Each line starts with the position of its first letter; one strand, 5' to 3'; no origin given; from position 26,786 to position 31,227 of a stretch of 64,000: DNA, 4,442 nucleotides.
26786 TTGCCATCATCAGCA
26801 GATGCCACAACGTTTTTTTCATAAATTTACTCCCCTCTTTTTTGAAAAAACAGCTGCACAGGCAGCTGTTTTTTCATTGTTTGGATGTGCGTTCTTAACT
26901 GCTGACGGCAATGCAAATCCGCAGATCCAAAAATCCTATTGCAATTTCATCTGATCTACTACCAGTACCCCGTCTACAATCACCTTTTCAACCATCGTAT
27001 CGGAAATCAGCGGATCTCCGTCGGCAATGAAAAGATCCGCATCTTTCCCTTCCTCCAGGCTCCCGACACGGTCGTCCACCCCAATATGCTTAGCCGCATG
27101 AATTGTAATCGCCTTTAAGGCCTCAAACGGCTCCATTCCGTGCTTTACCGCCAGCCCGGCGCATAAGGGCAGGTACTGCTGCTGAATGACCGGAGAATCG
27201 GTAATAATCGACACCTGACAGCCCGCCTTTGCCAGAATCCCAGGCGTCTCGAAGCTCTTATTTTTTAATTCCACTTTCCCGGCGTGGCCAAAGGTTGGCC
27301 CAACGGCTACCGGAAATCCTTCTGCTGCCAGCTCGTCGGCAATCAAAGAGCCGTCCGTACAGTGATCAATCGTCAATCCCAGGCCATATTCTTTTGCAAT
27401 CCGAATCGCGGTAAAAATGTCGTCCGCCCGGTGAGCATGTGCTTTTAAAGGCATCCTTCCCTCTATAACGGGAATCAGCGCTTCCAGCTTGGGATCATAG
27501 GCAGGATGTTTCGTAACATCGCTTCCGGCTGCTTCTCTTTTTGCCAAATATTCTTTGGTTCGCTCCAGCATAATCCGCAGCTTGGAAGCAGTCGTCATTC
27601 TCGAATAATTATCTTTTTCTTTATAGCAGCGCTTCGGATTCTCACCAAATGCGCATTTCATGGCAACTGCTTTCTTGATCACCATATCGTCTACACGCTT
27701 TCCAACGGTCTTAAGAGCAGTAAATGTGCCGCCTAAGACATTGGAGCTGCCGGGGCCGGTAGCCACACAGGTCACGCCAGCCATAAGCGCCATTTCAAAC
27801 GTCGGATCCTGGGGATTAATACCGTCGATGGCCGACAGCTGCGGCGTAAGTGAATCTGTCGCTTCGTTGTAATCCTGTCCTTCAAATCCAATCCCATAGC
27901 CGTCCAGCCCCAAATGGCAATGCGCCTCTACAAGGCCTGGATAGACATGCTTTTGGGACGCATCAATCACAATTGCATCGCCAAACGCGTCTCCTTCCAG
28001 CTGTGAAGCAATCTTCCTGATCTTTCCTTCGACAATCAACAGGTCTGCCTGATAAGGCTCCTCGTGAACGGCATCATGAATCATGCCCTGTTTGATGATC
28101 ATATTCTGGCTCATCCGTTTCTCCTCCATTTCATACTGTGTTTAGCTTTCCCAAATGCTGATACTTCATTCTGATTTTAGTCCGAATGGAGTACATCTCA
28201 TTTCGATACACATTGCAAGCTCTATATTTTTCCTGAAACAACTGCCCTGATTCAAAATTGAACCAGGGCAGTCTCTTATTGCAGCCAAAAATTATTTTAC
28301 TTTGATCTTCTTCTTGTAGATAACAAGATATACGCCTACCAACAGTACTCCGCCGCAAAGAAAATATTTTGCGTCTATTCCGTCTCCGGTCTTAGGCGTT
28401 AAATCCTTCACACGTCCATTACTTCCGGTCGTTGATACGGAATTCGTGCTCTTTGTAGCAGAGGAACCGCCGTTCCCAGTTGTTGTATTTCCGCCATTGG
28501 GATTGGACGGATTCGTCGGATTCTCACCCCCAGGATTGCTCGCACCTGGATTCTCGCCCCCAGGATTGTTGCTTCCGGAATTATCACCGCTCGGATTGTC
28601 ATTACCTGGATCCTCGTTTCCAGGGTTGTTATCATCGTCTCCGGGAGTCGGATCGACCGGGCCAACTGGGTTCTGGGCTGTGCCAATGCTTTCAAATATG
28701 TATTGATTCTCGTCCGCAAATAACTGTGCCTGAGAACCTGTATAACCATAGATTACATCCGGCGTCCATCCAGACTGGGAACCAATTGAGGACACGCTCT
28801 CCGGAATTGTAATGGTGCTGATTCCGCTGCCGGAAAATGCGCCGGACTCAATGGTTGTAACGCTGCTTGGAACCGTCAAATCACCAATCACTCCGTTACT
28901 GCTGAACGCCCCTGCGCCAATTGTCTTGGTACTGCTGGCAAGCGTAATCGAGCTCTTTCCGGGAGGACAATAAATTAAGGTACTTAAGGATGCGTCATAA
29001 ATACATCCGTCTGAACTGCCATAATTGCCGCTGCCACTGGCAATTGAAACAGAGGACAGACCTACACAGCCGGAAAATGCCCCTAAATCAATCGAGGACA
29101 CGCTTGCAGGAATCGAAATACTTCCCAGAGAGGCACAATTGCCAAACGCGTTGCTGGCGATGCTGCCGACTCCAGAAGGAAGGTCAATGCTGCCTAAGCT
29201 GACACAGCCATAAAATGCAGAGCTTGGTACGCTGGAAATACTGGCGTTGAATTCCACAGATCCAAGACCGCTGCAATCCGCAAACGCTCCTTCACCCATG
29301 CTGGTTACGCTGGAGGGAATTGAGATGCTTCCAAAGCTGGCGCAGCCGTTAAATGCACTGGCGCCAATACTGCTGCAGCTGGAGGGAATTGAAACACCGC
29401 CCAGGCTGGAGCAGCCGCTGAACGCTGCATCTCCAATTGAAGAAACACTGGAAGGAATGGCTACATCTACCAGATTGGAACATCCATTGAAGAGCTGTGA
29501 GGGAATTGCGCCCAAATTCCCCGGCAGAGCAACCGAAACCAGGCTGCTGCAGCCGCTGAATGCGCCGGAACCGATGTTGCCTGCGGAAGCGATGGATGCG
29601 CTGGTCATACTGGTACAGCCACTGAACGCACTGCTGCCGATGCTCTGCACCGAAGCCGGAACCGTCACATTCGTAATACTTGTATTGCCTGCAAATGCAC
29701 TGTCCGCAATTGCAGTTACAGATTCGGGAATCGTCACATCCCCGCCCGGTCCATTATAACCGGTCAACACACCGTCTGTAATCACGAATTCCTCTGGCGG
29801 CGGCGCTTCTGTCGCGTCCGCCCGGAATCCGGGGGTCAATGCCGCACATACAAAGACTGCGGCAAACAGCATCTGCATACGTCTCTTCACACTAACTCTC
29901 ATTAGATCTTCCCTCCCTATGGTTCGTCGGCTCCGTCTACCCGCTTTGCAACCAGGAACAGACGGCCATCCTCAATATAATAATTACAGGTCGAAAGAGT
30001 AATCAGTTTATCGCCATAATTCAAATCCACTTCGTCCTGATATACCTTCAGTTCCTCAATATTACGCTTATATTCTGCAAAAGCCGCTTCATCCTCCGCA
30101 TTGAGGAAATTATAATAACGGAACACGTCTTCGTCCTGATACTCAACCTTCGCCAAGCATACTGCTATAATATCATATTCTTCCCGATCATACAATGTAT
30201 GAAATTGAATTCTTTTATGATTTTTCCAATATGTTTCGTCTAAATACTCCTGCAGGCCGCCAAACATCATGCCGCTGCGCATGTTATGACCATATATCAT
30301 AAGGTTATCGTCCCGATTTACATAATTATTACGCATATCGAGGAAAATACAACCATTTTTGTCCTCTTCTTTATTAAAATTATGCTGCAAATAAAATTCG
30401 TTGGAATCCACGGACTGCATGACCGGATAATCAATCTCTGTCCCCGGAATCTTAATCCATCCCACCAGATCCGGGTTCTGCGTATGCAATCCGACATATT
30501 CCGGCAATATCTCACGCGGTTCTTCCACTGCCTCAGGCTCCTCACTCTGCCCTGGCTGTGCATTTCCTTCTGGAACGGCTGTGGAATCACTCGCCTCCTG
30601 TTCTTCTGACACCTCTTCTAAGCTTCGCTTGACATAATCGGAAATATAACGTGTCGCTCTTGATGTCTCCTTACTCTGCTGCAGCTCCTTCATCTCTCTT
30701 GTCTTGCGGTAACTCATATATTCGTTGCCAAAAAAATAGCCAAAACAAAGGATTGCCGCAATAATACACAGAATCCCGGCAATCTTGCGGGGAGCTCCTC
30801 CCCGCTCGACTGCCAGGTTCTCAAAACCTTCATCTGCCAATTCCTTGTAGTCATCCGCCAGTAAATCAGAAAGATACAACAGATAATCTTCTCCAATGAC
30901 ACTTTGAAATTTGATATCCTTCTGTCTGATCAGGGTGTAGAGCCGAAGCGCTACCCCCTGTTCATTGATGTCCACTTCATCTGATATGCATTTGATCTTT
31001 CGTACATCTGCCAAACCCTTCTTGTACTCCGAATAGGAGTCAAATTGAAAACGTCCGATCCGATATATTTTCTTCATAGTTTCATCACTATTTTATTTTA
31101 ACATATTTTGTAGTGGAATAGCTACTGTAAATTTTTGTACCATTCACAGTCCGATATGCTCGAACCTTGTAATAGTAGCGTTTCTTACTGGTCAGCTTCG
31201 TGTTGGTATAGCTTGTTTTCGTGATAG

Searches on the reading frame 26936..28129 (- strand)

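Call 28: search_protein_families(library=pfam, proteins=[window:26936-28129:-], max_evalue=0.001)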
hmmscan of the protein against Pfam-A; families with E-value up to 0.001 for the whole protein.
window:26936-28129:- (397 aa): 2 families
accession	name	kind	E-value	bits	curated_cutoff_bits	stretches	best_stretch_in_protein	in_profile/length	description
PF01979.26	Amidohydro_1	-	9.9e-17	61.6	25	1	195-390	162-345/345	Amidohydrolase family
PF07969.17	Amidohydro_3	-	4.1e-16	60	29.7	1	332-391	407-472/472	Amidohydrolase family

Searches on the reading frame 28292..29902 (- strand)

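Call 28: search_protein_families(library=pfam, proteins=[window:28292-29902:-], max_evalue=0.001)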
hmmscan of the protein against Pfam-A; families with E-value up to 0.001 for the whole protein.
window:28292-29902:- (536 aa): 2 families
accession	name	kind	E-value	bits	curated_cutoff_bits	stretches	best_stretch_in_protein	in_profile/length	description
PF13306.12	LRR_5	-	2.9e-95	315.3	27.7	4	178-290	2-111/127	BspA type Leucine rich repeat region (6 copies)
PF13855.12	LRR_8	-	1.8e-05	24.8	27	0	199-241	13-56/61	Leucine rich repeat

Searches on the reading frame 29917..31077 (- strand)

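Call 12: search_protein_families(library=pfam, proteins=[window:29917-31077:-], max_evalue=0.01)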
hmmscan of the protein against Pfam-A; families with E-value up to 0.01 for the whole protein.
window:29917-31077:- (386 aa): 1 family
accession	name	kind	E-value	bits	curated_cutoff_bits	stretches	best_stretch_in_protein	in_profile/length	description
PF04203.18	Sortase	-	1.4e-12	47.8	26.6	1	208-380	1-125/125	Sortase domain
